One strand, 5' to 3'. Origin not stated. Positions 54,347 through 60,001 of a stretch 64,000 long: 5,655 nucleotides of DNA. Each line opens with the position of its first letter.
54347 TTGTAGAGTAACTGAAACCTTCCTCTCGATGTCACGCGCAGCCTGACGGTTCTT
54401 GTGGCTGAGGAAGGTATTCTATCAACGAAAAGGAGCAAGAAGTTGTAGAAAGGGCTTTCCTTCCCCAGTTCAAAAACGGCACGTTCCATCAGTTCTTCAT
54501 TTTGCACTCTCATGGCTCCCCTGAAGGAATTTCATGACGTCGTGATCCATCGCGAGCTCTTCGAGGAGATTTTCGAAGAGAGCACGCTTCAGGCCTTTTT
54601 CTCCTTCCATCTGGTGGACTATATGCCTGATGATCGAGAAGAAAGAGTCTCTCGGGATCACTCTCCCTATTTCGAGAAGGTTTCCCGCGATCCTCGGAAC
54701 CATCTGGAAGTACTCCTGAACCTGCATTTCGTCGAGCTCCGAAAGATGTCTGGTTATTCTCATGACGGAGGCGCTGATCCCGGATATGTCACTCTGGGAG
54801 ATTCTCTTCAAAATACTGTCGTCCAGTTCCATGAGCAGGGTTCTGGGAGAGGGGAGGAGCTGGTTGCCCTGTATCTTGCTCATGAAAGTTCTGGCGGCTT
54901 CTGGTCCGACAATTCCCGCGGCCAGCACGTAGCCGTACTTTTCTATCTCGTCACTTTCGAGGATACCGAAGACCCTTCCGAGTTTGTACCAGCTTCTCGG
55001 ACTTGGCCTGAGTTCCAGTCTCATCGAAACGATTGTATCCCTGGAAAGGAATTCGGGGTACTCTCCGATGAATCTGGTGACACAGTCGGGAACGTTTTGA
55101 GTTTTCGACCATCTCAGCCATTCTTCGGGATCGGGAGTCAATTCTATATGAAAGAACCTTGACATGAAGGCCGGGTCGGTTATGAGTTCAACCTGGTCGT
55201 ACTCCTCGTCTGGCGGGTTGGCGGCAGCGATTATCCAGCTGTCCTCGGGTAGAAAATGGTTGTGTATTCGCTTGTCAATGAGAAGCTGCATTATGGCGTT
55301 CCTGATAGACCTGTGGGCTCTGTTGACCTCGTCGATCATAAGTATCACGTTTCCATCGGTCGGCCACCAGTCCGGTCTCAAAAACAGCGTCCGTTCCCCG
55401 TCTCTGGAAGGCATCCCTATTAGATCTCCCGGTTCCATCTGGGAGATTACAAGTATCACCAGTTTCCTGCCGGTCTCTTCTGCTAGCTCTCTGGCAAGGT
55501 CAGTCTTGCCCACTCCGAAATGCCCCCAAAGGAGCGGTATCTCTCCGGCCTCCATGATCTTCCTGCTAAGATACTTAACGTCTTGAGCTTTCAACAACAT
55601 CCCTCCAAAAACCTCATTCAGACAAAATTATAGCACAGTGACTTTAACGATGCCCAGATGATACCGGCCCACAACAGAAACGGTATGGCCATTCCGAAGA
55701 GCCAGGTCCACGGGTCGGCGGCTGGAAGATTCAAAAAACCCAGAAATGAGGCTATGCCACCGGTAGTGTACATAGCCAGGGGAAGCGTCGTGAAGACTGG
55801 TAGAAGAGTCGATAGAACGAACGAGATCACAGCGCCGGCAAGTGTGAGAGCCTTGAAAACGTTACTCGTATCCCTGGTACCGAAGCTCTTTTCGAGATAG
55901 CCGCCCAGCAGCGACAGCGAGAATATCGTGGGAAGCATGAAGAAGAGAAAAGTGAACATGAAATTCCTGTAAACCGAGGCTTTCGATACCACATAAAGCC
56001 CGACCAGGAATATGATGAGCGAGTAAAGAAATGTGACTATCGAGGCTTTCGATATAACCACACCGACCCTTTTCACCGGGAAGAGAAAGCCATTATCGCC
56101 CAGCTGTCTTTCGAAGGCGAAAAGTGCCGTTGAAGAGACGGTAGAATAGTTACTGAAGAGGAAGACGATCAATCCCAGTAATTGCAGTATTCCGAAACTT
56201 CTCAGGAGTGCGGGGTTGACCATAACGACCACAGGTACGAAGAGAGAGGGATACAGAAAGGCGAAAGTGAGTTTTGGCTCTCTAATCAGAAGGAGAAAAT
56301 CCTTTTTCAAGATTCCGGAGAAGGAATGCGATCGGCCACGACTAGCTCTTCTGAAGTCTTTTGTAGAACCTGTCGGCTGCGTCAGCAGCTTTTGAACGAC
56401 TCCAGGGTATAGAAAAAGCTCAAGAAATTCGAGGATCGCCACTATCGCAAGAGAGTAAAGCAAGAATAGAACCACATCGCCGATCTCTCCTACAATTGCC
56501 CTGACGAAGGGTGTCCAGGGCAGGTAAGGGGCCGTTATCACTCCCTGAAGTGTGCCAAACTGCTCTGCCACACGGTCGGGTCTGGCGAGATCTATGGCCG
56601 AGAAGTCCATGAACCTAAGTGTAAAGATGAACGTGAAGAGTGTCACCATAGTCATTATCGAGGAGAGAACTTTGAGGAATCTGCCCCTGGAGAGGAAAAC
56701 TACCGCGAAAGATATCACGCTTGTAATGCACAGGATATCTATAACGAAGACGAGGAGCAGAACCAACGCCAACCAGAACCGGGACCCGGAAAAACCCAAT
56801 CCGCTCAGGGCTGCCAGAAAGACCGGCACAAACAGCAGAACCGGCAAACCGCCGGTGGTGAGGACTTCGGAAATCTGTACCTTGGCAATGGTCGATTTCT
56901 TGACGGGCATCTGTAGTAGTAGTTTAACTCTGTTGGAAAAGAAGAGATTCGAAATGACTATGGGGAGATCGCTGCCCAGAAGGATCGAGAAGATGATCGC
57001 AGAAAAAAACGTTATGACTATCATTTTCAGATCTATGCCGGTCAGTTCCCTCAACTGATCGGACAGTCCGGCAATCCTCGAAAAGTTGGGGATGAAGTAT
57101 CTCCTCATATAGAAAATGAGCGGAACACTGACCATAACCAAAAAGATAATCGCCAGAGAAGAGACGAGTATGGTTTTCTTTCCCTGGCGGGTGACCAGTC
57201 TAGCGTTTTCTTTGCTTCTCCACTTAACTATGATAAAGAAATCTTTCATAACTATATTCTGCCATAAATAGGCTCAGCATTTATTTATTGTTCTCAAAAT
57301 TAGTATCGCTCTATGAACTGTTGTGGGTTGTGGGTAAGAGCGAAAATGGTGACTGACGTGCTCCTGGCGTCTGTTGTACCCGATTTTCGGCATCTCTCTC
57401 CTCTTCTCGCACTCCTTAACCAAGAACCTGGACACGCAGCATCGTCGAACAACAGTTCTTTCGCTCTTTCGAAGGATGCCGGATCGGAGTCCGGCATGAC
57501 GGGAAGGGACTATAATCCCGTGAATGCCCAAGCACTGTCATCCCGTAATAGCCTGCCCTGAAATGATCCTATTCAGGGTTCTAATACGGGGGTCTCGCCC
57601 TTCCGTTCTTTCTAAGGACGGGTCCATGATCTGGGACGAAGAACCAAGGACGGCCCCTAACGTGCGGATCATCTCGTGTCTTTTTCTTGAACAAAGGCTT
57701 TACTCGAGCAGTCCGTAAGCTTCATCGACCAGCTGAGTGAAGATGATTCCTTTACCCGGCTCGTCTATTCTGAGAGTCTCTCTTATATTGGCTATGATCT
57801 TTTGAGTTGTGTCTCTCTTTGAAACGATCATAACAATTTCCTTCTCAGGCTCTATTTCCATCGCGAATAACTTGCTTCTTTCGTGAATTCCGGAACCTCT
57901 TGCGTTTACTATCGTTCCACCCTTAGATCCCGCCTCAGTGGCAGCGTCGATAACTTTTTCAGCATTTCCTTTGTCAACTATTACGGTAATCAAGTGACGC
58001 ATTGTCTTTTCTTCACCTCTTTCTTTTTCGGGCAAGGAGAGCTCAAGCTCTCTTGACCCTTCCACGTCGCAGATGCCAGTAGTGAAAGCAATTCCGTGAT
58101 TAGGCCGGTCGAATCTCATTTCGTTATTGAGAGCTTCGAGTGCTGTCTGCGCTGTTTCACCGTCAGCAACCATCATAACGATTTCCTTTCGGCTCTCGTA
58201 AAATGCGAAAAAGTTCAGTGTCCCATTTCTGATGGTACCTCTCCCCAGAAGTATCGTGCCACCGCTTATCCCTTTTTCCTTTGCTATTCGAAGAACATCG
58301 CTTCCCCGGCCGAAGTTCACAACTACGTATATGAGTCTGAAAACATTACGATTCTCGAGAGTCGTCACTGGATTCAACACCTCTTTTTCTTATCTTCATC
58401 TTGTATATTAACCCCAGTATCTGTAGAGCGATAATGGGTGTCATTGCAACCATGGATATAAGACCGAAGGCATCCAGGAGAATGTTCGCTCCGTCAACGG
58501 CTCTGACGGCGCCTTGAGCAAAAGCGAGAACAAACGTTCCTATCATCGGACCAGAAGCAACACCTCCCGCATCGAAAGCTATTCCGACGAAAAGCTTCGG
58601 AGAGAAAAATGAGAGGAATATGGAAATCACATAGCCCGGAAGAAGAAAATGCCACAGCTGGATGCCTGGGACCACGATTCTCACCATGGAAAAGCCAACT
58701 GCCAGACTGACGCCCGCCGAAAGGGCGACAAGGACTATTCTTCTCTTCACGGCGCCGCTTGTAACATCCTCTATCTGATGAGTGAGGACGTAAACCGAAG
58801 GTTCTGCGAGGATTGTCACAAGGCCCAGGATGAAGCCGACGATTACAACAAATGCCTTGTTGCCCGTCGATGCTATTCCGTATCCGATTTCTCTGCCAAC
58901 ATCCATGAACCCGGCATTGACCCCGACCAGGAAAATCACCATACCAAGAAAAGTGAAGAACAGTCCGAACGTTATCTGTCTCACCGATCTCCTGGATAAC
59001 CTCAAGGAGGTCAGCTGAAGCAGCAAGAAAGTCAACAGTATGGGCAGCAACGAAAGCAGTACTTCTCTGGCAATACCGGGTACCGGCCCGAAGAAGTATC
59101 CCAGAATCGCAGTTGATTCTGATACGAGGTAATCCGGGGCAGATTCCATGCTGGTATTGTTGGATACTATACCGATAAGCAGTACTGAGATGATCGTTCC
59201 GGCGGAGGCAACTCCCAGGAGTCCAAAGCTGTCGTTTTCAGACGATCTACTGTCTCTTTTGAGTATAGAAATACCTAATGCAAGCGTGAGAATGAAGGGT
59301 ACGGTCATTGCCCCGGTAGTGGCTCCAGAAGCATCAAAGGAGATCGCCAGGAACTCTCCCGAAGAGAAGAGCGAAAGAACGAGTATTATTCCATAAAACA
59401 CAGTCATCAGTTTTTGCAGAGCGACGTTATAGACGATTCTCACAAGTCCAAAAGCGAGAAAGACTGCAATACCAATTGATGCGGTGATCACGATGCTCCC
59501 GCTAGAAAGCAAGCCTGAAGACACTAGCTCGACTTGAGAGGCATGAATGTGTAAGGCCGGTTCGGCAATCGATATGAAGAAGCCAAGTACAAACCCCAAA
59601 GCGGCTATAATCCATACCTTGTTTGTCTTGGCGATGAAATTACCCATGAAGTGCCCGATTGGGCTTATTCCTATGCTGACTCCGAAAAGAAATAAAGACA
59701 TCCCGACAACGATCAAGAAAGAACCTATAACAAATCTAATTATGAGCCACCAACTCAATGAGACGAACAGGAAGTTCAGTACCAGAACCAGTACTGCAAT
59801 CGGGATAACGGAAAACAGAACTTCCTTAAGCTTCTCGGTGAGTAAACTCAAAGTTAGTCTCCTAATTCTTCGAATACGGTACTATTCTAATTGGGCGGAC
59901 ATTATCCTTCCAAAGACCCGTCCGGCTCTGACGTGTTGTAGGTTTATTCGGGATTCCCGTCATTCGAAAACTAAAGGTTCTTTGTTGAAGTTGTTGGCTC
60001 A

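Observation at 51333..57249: Six-gene translationally coupled operon around a MoxR-like AAA+ ATPase and a VWA/HExxH protein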

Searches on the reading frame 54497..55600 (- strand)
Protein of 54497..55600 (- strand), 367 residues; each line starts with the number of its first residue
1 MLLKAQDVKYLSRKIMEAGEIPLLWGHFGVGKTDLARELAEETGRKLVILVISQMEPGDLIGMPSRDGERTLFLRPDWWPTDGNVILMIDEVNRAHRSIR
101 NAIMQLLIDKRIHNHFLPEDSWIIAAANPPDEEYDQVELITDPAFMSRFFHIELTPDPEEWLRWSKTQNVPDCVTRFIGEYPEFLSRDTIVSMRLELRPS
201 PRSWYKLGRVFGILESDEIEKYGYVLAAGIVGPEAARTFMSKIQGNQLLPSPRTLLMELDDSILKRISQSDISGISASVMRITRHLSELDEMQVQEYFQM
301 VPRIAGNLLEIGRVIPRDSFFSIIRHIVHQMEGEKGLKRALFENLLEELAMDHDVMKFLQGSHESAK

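Call 3: search_protein_families(library=pfam, proteins=[window:54497-55600:-], max_evalue=0.1)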
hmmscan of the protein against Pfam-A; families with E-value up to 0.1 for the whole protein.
window:54497-55600:- (367 aa): 9 families
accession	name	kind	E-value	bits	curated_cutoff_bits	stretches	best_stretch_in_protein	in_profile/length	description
PF07728.20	AAA_5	-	1.2e-09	38.7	22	1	23-149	3-139/139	AAA domain (dynein-related subfamily)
PF00004.35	AAA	-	7e-07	30.2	21.2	1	23-132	2-113/131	ATPase family associated with various cellular activities (AAA)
PF07726.17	AAA_3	-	7.5e-07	29.5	27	1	23-133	3-116/131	ATPase family associated with various cellular activities (AAA)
PF02367.23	TsaE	-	0.0056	17.1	26.6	1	6-45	5-47/128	Threonylcarbamoyl adenosine biosynthesis protein TsaE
PF13238.12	AAA_18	-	0.0085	17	29.4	1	24-119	3-88/128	AAA domain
PF07724.20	AAA_2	-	0.012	16.1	27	0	85-109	77-101/166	AAA domain (Cdc48 subfamily)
PF13191.12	AAA_16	-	0.016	16.2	32.6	0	18-46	23-51/167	AAA ATPase domain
PF13401.12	AAA_22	-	0.04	14.7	27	0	21-48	7-37/130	AAA domain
PF17958.7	EF-hand_13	-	0.091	12.9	22.6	0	330-364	11-45/90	EF-hand domain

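Call 4: search_protein_families(library=ncbifam, proteins=[window:54497-55600:-], max_evalue=0.1)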
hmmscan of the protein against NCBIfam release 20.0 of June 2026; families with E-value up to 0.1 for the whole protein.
window:54497-55600:- (367 aa): 6 families
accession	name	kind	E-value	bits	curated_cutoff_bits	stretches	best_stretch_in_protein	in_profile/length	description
NF047784.1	MadB_ATPase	equivalog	1.4e-05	24.4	475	1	23-50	37-64/298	MadB family AAA-type ATPase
TIGR02639.1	ClpA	equivalog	0.00035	18.9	993.15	1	23-107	491-580/734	ATP-dependent Clp protease ATP-binding subunit ClpA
TIGR00635.1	ruvB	equivalog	0.0044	16.1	299.05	1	21-103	32-101/305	Holliday junction branch migration DNA helicase RuvB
TIGR02640.1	gas_vesic_GvpN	equivalog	0.024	14.1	266.8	1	9-63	11-66/262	gas vesicle protein GvpN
NF000868.0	PRK00080.1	equivalog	0.031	13.2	282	0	20-64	52-97/330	Holliday junction branch migration DNA helicase RuvB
TIGR03346.1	chaperone_ClpB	equivalog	0.095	11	1232.1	0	26-112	602-696/853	ATP-dependent chaperone ClpB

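Call 12: search_protein_families(library=padloc, proteins=[window:54497-55600:-], max_evalue=0.01)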
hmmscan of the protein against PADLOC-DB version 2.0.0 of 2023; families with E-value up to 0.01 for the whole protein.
window:54497-55600:- (367 aa): 4 families
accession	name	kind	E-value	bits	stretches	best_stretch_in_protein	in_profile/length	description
PDLC03838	DolB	-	0.00011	19.6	1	22-106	169-252/375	-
PDLC04140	mad8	-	0.0033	15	1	18-184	26-145/314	mads_8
PDLC00915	TRIP13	-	0.0048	14.3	0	20-47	64-91/302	TRIP13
PDLC02196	IetA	-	0.0069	13.8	0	9-49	112-152/374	-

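Call 26: search_solved_structures(query=window:54497-55600:-, max_evalue=0.01)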
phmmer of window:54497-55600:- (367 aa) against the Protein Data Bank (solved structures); distinct sequences matched with E-value up to 0.01: 6.
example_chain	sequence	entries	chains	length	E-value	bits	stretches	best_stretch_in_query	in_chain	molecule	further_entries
6i27_A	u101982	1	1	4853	5.5e-11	45.3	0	20-64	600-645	Midasin,Midasin,Midasin,Midasin,Midasin,Midasin,Midasin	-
6i26_A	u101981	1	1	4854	5.5e-11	45.3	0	20-64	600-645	Midasin,Midasin,Midasin,Midasin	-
6hyp_A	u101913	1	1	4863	5.5e-11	45.3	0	20-64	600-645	Midasin,Midasin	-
5jcs_s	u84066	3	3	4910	5.7e-11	45.3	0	20-64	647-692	Midasin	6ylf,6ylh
6or5_A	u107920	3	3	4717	1.4e-07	34.1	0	22-119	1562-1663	Midasin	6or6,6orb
9ip0_A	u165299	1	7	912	0.0063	18.8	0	23-112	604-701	Chaperone protein ClpB1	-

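Call 49: search_protein_families(library=phrogs, proteins=[window:54497-55600:-], max_evalue=0.001)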
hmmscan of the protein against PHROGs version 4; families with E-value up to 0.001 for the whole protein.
window:54497-55600:- (367 aa): 8 families
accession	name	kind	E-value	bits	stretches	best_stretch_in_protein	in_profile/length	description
phrog_1297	-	other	2.4e-55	189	1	4-331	10-332/356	ATPase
phrog_16335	-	other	6.9e-15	55.9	1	9-154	17-167/267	ATPase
phrog_249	-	moron, auxiliary metabolic gene and host takeover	5.3e-09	36.9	1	13-153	123-274/380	porphyrin biosynthesis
phrog_16448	-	other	4.8e-07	29.4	1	13-149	443-585/680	ATPase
phrog_21479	-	unknown function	9.8e-06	26.5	1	11-60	18-67/68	-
phrog_168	-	DNA, RNA and nucleotide metabolism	2.8e-05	25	1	6-129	28-139/314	clamp loader of DNA polymerase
phrog_3757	-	unknown function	0.00041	20.9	0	12-54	119-161/367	-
phrog_4871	-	other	0.00051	19.6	0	23-112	500-597/764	ATP-dependent protease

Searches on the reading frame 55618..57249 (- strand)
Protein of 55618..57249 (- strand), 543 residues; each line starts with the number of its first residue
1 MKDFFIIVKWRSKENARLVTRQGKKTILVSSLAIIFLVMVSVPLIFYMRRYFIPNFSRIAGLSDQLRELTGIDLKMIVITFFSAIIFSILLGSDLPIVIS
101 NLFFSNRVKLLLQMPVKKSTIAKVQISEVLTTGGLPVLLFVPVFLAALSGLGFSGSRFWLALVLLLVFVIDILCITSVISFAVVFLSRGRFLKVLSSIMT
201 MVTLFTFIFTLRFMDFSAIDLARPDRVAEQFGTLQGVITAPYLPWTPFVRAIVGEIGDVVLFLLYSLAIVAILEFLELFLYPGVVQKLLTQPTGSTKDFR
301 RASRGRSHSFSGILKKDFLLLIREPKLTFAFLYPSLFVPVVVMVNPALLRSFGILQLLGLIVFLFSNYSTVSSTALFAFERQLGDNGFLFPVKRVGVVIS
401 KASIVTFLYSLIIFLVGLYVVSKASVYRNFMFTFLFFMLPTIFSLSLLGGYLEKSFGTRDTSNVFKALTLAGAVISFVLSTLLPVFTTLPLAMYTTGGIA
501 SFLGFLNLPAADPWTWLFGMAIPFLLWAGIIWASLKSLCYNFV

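Call 3: search_protein_families(library=pfam, proteins=[window:55618-57249:-], max_evalue=0.1)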
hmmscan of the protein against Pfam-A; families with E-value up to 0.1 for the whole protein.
window:55618-57249:- (543 aa): 0 families

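Call 4: search_protein_families(library=ncbifam, proteins=[window:55618-57249:-], max_evalue=0.1)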
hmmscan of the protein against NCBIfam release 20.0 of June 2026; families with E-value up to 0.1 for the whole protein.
window:55618-57249:- (543 aa): 0 families

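Call 12: search_protein_families(library=padloc, proteins=[window:55618-57249:-], max_evalue=0.01)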
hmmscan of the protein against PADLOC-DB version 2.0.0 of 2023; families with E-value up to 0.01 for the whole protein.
window:55618-57249:- (543 aa): 0 families

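Call 44: search_protein_families(library=pfam, alignment_id=A6, max_evalue=1)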
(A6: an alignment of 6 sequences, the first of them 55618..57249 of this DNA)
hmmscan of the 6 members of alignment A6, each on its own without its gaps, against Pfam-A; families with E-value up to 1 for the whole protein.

A. member 1, window:55618-57249:- (543 aa): 0 families

B. families by the number of members that match (of 6 scanned): 3 families
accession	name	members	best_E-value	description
PF16949.11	ABC_tran_2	2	1.5e-08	Putative ATP-binding cassette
PF01275.24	Myelin_PLP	1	0.021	Myelin proteolipid protein (PLP or lipophilin)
PF23574.1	zf-C2H2_ZNF142_18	1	0.14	Zinc finger protein 142 C2H2 domain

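Call 49: search_protein_families(library=phrogs, proteins=[window:55618-57249:-], max_evalue=0.001)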
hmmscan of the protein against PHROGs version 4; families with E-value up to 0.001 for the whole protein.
window:55618-57249:- (543 aa): 0 families

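Call 67: find_related_loci(query=A6, collection=metagenome_contigs, flank=8000)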
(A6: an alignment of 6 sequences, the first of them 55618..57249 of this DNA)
Query A6 (543 aa) in metagenome_contigs; peptide patterns used: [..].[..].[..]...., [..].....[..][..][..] (x = any residue, [..] = any of these).
261 stretches matched a pattern; 16 encode a relative of the query (tblastn E <= 1e-3); 16 distinct loci.
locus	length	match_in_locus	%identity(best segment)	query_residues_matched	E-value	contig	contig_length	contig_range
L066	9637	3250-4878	100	1-543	0e+0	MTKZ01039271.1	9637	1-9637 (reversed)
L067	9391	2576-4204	100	1-543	0e+0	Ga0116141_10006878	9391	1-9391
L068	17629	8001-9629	90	1-543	0e+0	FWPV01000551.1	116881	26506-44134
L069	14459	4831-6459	72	1-543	0e+0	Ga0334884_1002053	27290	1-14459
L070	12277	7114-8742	72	1-543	0e+0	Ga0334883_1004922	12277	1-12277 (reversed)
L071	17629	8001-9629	68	1-543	0e+0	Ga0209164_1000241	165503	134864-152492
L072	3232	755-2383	68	1-543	0e+0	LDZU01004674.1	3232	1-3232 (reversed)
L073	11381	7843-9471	67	1-543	0e+0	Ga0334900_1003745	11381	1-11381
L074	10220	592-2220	65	1-543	0e+0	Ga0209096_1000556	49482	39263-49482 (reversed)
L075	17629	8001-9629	66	1-543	0e+0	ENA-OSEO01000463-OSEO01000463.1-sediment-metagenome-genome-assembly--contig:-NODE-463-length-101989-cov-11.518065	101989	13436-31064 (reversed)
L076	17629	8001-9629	100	1-543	0e+0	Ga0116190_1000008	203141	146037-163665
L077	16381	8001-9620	48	1-541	8e-153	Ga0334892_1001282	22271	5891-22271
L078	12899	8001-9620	49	1-541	9e-146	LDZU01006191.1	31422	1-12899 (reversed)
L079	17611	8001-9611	43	3-541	1e-128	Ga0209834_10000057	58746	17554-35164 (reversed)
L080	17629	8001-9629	67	1-543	0e+0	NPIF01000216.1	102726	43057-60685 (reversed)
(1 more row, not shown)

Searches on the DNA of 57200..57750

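Call 66: search_rna_families(source=window, start=57200, end=57750, threshold=evalue, max_evalue=1)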
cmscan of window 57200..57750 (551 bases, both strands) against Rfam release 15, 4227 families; matches with E-value up to 1: 0.
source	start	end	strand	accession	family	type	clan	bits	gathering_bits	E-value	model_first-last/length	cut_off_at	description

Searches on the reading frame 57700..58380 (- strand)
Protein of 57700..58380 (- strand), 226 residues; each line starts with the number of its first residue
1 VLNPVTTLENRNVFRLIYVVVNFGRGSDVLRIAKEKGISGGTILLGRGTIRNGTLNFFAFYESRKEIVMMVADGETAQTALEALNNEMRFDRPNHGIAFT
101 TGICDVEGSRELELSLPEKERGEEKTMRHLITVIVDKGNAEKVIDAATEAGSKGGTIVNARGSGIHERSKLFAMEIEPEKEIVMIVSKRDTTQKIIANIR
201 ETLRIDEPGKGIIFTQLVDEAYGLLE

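Call 91: search_protein_families(library=pfam, proteins=[window:57700-58380:-], max_evalue=0.001)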
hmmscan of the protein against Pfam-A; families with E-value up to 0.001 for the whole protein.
window:57700-58380:- (226 aa): 1 family
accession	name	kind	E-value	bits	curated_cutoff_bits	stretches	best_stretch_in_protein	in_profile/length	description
PF00543.27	P-II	-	2e-15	57.4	25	1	130-222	3-96/102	Nitrogen regulatory protein P-II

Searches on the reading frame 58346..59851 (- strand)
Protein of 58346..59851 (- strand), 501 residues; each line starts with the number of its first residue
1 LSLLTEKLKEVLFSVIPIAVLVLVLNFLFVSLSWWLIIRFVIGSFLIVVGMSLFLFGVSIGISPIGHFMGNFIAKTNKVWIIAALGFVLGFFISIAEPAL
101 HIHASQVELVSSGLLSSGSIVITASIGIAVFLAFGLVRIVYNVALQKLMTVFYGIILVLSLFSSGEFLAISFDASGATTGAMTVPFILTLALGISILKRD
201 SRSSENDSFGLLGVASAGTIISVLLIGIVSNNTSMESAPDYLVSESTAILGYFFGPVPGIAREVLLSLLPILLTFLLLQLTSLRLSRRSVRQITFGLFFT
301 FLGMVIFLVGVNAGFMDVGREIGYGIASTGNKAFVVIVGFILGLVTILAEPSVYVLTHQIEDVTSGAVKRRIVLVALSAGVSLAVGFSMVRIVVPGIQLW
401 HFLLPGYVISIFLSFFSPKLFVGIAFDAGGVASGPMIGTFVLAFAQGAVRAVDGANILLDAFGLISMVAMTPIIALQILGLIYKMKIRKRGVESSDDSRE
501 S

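Call 91: search_protein_families(library=pfam, proteins=[window:58346-59851:-], max_evalue=0.001)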
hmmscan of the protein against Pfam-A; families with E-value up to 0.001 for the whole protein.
window:58346-59851:- (501 aa): 1 family
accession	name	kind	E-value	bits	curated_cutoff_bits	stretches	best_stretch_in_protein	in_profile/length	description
PF07556.16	DUF1538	-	1.2e-126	420.5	22.6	2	271-482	1-211/211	Protein of unknown function (DUF1538)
